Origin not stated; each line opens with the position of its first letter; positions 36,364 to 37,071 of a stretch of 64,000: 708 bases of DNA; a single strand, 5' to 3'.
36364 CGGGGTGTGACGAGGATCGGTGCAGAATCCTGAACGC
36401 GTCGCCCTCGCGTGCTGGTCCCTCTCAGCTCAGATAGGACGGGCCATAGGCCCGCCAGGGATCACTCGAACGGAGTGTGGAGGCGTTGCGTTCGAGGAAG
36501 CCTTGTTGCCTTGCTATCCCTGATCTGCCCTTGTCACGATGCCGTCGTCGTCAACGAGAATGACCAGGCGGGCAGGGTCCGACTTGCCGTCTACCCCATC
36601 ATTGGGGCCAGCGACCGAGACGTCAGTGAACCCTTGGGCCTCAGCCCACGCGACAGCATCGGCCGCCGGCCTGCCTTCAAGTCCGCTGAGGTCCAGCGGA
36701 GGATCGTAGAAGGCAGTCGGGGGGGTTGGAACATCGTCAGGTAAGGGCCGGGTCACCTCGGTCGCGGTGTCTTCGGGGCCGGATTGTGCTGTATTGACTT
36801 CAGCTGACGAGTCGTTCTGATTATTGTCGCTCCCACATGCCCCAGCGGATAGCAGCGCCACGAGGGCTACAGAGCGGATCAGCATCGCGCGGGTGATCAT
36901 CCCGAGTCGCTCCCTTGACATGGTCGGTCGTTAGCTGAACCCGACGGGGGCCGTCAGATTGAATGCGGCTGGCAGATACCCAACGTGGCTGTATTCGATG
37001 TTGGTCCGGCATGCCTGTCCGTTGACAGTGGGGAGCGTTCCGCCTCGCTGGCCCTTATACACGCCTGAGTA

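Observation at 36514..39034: Lower-GC three-gene islet: pseudo-caspase-RDD membrane protein, leaderless S1 protease, I78-like inhibitor lipoprotein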

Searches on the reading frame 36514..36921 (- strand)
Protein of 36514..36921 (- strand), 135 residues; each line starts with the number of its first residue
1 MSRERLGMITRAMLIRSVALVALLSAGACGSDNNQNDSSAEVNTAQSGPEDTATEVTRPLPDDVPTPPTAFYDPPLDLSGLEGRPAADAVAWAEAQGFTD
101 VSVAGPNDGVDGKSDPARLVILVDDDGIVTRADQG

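Call 3: search_protein_families(library=pfam, proteins=[window:36514-36921:-], max_evalue=1)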
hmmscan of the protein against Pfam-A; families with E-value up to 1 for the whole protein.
window:36514-36921:- (135 aa): 1 family
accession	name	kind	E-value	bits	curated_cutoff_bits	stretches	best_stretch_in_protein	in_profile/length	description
PF16339.10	DUF4969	-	0.067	14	31.4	1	8-46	1-38/79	Domain of unknown function (DUF4969)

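Call 4: search_protein_families(library=ncbifam, proteins=[window:36514-36921:-], max_evalue=1)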
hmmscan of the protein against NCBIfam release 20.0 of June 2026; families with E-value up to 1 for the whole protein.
window:36514-36921:- (135 aa): 3 families
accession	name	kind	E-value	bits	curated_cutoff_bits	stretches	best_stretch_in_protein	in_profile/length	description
NF053527.1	lipo_Cory_WKLS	subfamily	0.00044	20.2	105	1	18-66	5-49/166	WKL family lipoprotein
NF053526.1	Myco_lipo_LppK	equivalog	0.012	15.6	125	1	14-62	8-57/167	lipoprotein LppK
NF041941.1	lipo_FMN_PplA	exception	0.11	11.7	325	1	14-50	7-41/302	extracellular electron transfer flavoprotein PplA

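Call 22: find_homologous_proteins(query=window:36514-36921:-, max_evalue=0.01)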
Query window:36514-36921:- (135 aa): 3 proteins with E <= 0.01 among 139 candidates.
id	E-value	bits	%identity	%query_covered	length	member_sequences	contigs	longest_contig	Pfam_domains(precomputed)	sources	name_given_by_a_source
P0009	1.9e-36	143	57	91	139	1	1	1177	-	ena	-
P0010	2.2e-33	133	66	76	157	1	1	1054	-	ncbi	-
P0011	2.8e-24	104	48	90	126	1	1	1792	-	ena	-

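Call 27: find_encoding_contigs(protein=P0009, flank=3000, max_places=2)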
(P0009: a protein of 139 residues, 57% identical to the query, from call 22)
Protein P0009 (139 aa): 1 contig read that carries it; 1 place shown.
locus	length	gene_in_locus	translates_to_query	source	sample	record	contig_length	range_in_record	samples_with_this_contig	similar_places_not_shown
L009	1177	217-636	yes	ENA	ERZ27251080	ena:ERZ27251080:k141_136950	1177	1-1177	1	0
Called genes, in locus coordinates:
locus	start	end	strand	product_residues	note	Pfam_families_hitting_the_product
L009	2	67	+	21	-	?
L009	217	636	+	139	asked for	-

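Call 28: find_encoding_contigs(protein=P0010, flank=3000, max_places=2)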
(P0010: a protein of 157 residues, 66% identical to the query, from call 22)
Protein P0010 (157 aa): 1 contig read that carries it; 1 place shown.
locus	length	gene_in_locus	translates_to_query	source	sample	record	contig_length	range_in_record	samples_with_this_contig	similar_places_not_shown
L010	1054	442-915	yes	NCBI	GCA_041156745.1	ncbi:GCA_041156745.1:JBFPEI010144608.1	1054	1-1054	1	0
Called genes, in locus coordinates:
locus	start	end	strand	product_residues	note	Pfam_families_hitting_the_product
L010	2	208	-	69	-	?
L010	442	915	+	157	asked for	-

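Call 29: find_encoding_contigs(protein=P0011, flank=3000, max_places=2)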
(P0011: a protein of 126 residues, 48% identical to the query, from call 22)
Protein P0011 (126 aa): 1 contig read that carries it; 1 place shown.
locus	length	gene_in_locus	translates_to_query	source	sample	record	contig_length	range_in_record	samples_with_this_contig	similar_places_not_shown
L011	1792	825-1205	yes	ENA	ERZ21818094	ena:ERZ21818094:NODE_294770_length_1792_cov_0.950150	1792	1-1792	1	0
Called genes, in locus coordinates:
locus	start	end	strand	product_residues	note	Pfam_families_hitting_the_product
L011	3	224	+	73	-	?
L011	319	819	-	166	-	-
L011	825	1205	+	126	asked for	-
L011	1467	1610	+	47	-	-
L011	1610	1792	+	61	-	?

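Call 53: search_protein_families(library=pfam, alignment_id=A2, max_evalue=10)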
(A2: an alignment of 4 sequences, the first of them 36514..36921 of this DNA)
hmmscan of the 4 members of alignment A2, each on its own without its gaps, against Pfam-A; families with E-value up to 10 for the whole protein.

A. member 1, window:36514-36921:- (135 aa): 1 family
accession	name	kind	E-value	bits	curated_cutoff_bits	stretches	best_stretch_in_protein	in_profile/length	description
PF16339.10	DUF4969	-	0.067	14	31.4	1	8-46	1-38/79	Domain of unknown function (DUF4969)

B. families by the number of members that match (of 4 scanned): 5 families
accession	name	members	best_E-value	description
PF00280.23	potato_inhibit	1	0.0047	Potato inhibitor I family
PF11720.13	Inhibitor_I78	1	0.048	Peptidase inhibitor I78 family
PF14851.11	FAM176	1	0.064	FAM176 family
PF16339.10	DUF4969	1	0.067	Domain of unknown function (DUF4969)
PF14475.11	Mso1_Sec1_bdg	1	1.5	Sec1-binding region of Mso1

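Call 54: search_solved_structures(query=A2, max_evalue=10, show_alignments=3)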
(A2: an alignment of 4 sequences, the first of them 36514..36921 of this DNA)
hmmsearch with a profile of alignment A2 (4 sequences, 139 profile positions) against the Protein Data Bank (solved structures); distinct sequences matched with E-value up to 10: 5.
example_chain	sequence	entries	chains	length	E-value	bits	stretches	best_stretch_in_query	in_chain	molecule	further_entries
6taf_A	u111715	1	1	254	0.11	15.7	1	17-73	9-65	SLT domain-containing protein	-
6tad_A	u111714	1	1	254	0.11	15.7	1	17-73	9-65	SLT domain-containing protein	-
6ta9_A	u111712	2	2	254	0.12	15.6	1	17-73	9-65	SLT domain-containing protein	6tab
3w0d_A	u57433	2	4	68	0.13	15.5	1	83-136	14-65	Elastase inhibitor AFUEI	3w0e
9k9w_a9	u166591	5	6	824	6.3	10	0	62-114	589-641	Glr1262 protein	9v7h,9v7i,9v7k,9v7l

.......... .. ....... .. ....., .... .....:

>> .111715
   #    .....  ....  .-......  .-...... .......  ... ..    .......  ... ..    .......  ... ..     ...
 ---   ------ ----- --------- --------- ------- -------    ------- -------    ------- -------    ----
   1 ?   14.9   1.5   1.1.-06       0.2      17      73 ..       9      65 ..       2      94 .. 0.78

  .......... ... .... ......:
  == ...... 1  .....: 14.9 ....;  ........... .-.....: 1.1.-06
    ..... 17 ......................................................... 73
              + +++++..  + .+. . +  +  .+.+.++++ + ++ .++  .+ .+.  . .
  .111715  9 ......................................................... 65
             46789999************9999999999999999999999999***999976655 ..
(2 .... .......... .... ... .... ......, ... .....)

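Call 58: predict_structure(alignment_id=A2)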
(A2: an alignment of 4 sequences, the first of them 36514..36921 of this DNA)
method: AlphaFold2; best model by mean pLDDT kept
length: 135 residues; sequences in the alignment: 4
mean_pLDDT: 67.4   pTM: 0.43
mean pLDDT of the five models: 67.4, 66.2, 65.5, 63.1, 59.7
residues with pLDDT >= 90: 36; 70-90: 26; 50-70: 26; < 50: 47
segments of 3 or more residues with pLDDT < 50: 1-5, 13-20, 24-52
pLDDT, mean of each block of 10 residues (from residue 1): 47 48 47 42 43 56 62 77 95 91 86 79 94 86
secondary structure, 60 per line:
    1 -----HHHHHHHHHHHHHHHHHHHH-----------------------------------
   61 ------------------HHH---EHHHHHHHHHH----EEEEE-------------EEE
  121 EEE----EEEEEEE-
elements in order: H6-25 H86-95 E100-104 E118-123 E128-134

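Call 63: fold_search(model_id=the predicted structure, library=pdb)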
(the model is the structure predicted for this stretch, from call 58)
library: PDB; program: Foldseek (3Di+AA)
matches with E <= 10: 302; with E <= 0.001: 0
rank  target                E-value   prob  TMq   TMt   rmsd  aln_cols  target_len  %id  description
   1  3w0d_A                3.8e-03  1.00  0.32  0.58   2.8        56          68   30  Structure of elastase inhibitor AFUEI (cyrstal form I) (released 2013-05-15)
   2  1tm4_I                9.1e-03  1.00  0.34  0.68   2.3        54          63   17  crystal structure of the complex of subtilsin BPN'with chymotrypsin inhibitor 2 M59G mutant (released 2004-11-09)
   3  1cse_I                9.8e-03  1.00  0.38  0.75   2.1        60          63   12  THE HIGH-RESOLUTION X-RAY CRYSTAL STRUCTURE OF THE COMPLEX FORMED BETWEEN SUBTILISIN CARLSBERG AND EGLIN C, AN ELASTAS (released 1988-07-16)
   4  1to1_I                1.0e-02  1.00  0.34  0.68   2.3        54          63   15  crystal structure of the complex of subtilisin BPN' with chymotrypsin inhibitor 2 Y61A mutant (released 2004-11-09)
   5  1y3c_I                1.1e-02  1.00  0.34  0.65   2.4        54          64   15  Crystal structure of the complex of subtilisin BPN' with chymotrypsin inhibitor 2 R62A mutant (released 2005-05-17)
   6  1y33_I                1.2e-02  1.00  0.34  0.67   2.3        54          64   15  Crystal structure of the complex of subtilisin BPN' with chymotrypsin inhibitor 2 T58P mutant (released 2005-05-17)
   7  1y4a_I                1.2e-02  1.00  0.34  0.68   2.2        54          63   15  Crystal structure of the complex of subtilisin BPN' with chymotrypsin inhibitor 2 M59R/E60S mutant (released 2005-05-17)
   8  1tm5_I                1.4e-02  1.00  0.34  0.68   2.3        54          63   15  crystal structure of the complex of subtilisin BPN' with chymotrypsin inhibitor 2 M59A mutant (released 2004-11-09)
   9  1ypc                  1.4e-02  1.00  0.32  0.61   2.8        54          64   17  DIRECT OBSERVATION OF BETTER HYDRATION AT THE N-TERMINUS OF AN ALPHA-HELIX WITH GLYCINE RATHER THAN ALANINE AS N-CAP (released 1994-01-31)
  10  7al8_C                1.5e-02  1.00  0.35  0.66   1.9        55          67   25  Structure of ATSI with bovine trypsin (released 2021-10-13)
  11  1tm7_I                1.5e-02  1.00  0.34  0.67   2.3        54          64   15  crystal structure of the complex of subtilisin BPN' with chymotrypsin inhibitor 2 M59Y mutant (released 2004-11-09)
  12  1y3b_I                1.5e-02  1.00  0.34  0.66   2.5        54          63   15  Crystal structure of the complex of subtilisin BPN' with chymotrypsin inhibitor 2 E60S mutant (released 2005-05-17)
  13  1ypa                  1.5e-02  1.00  0.33  0.64   2.6        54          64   17  DIRECT OBSERVATION OF BETTER HYDRATION AT THE N-TERMINUS OF AN ALPHA-HELIX WITH GLYCINE RATHER THAN ALANINE AS N-CAP (released 1994-01-31)
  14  1y34_I                1.6e-02  1.00  0.34  0.65   2.4        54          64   15  Crystal structure of the complex of subtilisin BPN' with chymotrypsin inhibitor 2 E60A mutant (released 2005-05-17)
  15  9blj                  1.7e-02  1.00  0.35  0.69   2.1        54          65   17  Crystal structure of a serine protease inhibitor HPI from Hevea brasiliensis (released 2025-04-30)
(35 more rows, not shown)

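Call 70: search_protein_families(library=padloc, proteins=[window:36514-36921:-], max_evalue=0.01)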
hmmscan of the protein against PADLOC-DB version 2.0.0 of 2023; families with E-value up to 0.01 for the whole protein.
window:36514-36921:- (135 aa): 0 families

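Call 80: find_related_loci(query=A2, collection=metagenome_contigs, flank=5000)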
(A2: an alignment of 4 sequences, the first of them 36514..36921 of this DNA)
Query A2 (135 aa) in metagenome_contigs; peptide patterns used: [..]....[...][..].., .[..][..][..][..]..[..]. (x = any residue, [..] = any of these).
437 stretches matched a pattern; 2 encode a relative of the query (tblastn E <= 1e-3); 2 distinct loci.
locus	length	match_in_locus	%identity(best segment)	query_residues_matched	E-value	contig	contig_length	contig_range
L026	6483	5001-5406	96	1-135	6e-66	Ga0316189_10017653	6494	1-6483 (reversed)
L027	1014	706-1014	55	11-111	4e-30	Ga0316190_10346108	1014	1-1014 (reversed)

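Call 85: search_dna_similar(query=L026:1547-3562:-, collection=plasmids, mode=protein, max_rows=8)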
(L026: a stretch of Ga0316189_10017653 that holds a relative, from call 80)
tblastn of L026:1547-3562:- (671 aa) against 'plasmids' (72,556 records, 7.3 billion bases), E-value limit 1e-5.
The search stops at 5000 records and this limit was reached: more records match than are counted here, and every count below describes the 5000 best-scoring records only.
Records with a match: at least 5000; places in all: 17558; records where one place covers at least 80% of the query: 0.
Best place of each record, by identity: <60% 5000.
By first word of the organism name: Klebsiella 2147; Escherichia 1404; Enterobacter 364; Salmonella 287; Citrobacter 253; Xanthomonas 121; Shigella 73; Raoultella 49; Serratia 42; Vibrio 39; and 32 more.
By predicted mobility (MOB-suite, as given by PLSDB): conjugative 3392; mobilizable 895; non-mobilizable 713.
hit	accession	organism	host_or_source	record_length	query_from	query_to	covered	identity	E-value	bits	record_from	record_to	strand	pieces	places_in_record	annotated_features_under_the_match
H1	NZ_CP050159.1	Enterobacter cloacae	Homo sapiens,rectal_swab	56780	4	504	75%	40.2%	4e-68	390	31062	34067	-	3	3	Tn3-like element Tn3 family transposase | recombinase family protein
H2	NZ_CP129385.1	Salmonella enterica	Homo sapiens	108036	4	502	74%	40.2%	4e-66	399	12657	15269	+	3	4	recombinase family protein | hypothetical protein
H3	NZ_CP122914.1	Escherichia coli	Sus scrofa,feces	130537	4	504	75%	39.7%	5e-68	387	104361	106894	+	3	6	Tn3-like element Tn3 family transposase | recombinase family protein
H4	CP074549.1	Enterobacter cloacae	Homo sapiens,urine cc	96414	2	504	75%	38.9%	5e-68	374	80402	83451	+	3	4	recombinase family protein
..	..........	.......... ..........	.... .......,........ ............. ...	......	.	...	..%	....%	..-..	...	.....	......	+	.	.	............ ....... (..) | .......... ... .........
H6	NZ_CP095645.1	Escherichia coli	Homo sapiens,Pure culture one microbial ...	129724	4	504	75%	39.1%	6e-68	372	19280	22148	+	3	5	recombinase family protein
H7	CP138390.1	Pseudomonas aeruginosa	Homo sapiens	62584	2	504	75%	38.6%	4e-68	372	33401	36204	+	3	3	IS6-like element IS26 family transposase | recombinase family protein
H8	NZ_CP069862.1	Klebsiella pneumoniae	Homo sapiens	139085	4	502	74%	38.6%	1e-64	394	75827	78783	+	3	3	Tn3 family transposase | recombinase family protein | hypothetical protein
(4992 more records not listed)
